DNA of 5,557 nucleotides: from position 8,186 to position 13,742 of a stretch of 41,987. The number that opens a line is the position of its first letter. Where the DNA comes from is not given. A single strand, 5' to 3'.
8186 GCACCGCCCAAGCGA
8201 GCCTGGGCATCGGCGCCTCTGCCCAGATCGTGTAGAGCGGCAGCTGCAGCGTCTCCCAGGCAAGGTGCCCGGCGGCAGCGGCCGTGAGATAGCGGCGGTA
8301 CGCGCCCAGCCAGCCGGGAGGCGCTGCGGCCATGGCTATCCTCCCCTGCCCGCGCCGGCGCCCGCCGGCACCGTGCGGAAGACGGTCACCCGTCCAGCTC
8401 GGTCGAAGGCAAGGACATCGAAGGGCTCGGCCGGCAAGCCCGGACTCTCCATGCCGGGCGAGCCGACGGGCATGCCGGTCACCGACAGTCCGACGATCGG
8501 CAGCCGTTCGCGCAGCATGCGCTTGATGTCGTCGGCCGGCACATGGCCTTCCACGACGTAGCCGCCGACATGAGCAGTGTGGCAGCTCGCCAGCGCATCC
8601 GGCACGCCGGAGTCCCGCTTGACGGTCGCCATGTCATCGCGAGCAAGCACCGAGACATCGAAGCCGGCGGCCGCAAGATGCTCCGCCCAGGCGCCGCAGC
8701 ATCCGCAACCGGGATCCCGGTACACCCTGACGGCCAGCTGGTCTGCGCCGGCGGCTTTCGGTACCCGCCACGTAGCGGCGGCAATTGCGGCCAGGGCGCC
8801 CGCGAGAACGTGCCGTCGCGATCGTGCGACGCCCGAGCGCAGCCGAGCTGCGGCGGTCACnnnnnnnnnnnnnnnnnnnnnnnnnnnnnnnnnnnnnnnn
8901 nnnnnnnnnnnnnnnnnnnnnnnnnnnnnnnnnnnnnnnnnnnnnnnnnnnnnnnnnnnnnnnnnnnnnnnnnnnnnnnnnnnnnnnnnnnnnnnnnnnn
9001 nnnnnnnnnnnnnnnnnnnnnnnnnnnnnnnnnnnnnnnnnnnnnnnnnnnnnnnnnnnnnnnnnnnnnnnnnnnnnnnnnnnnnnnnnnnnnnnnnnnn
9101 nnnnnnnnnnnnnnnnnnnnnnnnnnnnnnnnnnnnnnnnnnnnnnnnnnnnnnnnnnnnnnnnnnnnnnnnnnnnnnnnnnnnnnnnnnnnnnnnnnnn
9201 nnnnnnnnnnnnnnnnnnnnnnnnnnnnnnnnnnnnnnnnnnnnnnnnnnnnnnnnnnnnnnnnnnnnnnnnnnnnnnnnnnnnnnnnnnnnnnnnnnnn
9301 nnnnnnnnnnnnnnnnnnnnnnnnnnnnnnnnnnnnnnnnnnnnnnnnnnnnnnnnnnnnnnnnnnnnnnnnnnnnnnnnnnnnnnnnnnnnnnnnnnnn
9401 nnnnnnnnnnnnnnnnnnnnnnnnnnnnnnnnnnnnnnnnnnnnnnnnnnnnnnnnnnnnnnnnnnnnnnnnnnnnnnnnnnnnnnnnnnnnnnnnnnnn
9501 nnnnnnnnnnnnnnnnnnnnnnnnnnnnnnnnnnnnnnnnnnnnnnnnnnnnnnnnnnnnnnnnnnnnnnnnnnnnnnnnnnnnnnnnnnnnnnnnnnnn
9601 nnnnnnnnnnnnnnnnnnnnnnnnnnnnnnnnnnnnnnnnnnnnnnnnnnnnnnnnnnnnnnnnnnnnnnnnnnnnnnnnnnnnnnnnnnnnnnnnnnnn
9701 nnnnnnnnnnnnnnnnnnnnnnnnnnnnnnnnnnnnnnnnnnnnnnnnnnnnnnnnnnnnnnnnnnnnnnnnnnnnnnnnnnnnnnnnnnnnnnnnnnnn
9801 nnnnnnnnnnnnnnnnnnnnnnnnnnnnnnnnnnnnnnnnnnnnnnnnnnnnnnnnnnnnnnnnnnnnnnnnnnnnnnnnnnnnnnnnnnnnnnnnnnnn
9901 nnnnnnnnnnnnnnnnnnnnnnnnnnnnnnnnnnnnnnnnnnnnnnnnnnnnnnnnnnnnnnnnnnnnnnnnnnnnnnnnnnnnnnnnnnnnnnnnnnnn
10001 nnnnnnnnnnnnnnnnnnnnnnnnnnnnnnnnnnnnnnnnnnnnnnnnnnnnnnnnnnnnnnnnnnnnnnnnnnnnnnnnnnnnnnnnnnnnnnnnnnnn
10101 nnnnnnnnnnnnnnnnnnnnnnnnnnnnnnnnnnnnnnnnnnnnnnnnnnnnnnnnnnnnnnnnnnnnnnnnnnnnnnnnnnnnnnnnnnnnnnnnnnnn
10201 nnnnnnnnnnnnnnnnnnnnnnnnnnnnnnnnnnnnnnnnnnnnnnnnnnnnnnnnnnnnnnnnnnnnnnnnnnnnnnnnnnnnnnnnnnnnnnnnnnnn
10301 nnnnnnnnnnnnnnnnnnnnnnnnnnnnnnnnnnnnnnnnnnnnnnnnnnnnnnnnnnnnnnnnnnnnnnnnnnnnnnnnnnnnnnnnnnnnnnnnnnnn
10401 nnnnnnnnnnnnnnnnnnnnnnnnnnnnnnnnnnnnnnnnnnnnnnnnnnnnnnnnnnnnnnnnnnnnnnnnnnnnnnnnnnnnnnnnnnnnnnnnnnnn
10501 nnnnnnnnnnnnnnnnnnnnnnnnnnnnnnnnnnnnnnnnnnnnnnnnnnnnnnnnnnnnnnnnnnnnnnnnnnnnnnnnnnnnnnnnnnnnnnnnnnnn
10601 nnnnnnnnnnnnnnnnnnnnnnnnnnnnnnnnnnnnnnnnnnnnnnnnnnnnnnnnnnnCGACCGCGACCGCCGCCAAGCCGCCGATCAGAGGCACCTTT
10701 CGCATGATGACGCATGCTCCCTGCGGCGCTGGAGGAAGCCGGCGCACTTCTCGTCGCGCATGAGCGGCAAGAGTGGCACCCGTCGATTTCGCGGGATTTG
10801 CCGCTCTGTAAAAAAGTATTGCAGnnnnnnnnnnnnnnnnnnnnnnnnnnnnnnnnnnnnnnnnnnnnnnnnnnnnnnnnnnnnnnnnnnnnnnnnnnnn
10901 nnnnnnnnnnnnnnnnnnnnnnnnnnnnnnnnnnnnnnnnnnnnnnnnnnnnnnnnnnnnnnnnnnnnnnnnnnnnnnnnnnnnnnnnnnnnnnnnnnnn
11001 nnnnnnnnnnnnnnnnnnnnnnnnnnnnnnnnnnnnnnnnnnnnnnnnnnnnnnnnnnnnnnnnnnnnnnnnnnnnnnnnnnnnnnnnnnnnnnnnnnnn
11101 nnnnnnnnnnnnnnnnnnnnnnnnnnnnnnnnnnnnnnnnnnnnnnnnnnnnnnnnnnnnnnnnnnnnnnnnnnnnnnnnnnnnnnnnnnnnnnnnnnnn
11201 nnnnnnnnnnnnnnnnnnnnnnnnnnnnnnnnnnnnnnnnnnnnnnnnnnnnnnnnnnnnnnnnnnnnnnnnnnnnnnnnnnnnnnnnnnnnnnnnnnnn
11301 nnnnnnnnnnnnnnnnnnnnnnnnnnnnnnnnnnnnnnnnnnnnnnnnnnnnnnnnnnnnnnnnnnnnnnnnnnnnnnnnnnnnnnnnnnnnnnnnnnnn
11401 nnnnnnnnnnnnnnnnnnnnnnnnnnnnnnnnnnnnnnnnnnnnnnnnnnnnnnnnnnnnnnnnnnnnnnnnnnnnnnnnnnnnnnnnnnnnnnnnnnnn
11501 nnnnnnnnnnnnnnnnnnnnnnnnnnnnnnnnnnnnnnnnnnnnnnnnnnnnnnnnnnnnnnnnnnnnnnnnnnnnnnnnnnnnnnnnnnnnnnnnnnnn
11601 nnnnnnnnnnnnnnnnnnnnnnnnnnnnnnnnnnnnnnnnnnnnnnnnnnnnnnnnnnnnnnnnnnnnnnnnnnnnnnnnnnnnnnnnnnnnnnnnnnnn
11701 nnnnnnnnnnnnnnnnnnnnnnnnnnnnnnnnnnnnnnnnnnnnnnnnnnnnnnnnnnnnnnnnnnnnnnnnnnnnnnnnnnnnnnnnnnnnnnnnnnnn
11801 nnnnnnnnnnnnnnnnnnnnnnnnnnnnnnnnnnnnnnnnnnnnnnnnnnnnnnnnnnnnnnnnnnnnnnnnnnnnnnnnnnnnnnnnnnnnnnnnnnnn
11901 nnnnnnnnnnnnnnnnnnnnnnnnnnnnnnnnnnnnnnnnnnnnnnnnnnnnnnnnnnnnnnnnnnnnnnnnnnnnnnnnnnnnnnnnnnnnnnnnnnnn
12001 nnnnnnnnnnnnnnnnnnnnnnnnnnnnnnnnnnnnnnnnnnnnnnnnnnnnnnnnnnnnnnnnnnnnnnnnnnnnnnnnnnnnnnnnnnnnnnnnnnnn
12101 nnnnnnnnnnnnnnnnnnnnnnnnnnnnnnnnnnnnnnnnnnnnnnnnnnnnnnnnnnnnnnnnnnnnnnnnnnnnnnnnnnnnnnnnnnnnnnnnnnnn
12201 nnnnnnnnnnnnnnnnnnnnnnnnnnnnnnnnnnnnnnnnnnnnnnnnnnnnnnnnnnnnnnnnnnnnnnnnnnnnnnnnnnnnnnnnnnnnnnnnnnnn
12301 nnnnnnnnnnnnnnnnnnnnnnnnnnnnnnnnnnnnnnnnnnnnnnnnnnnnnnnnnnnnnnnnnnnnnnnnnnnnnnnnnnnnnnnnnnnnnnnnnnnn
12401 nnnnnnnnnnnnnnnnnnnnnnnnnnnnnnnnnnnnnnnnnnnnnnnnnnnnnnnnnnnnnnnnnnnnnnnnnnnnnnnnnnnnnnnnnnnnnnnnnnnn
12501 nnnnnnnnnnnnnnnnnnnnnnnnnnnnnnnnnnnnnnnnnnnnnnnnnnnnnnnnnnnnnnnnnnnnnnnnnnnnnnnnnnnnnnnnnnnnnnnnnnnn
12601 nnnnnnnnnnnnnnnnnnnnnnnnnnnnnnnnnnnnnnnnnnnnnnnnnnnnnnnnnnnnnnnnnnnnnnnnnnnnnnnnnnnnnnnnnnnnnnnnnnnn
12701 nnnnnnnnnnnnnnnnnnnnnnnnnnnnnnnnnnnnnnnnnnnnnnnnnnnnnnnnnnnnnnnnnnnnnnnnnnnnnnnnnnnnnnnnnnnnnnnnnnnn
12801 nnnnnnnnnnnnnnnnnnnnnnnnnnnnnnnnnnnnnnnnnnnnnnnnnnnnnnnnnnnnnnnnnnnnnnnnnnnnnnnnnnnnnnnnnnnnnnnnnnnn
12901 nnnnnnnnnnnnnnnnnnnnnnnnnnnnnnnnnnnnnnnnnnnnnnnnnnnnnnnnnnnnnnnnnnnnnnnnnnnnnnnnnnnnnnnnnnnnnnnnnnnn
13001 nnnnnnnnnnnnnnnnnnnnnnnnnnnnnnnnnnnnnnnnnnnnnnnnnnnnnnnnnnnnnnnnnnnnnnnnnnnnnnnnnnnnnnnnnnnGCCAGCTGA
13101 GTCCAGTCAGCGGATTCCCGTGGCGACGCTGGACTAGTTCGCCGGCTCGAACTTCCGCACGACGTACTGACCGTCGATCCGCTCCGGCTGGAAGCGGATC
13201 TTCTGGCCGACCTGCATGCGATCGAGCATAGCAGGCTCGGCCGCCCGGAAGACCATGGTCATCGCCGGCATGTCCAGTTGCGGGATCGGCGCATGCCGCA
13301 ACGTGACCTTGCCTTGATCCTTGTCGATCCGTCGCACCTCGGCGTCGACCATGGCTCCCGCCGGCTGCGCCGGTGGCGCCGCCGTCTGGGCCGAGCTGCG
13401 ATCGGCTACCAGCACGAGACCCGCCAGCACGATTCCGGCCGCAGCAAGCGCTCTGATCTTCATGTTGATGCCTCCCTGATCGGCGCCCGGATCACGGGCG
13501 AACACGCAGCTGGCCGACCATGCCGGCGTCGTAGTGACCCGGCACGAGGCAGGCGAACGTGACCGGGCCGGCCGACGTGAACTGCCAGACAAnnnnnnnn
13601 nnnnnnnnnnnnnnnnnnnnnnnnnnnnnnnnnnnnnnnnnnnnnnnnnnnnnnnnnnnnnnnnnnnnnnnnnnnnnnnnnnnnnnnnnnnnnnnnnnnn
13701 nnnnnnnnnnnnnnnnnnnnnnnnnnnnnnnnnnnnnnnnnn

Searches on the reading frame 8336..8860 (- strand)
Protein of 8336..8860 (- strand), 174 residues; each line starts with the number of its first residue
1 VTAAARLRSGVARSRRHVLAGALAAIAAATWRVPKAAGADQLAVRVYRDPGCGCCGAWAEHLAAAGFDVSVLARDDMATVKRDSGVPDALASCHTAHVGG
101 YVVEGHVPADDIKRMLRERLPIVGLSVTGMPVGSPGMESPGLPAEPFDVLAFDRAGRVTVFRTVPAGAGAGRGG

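Call 107: search_protein_families(library=pfam, proteins=[window:8336-8860:-], max_evalue=0.001)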
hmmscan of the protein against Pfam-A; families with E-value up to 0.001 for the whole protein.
window:8336-8860:- (174 aa): 1 family
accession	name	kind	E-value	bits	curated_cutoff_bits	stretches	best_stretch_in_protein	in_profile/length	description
PF04214.18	DUF411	-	2e-24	85.5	27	1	90-137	1-48/48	Protein of unknown function, DUF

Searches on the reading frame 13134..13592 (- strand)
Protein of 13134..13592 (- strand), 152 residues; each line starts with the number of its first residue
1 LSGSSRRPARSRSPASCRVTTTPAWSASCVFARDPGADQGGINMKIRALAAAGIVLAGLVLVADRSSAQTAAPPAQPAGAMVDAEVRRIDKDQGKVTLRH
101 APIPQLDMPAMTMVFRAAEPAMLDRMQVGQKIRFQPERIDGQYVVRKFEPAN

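Call 107: search_protein_families(library=pfam, proteins=[window:13134-13592:-], max_evalue=0.001)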
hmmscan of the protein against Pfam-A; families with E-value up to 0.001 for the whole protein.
window:13134-13592:- (152 aa): 1 family
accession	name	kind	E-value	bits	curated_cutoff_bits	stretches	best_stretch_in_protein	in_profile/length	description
PF11604.15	CusF_Ec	-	2.6e-26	91.7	27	1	80-150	2-72/72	Copper binding periplasmic protein CusF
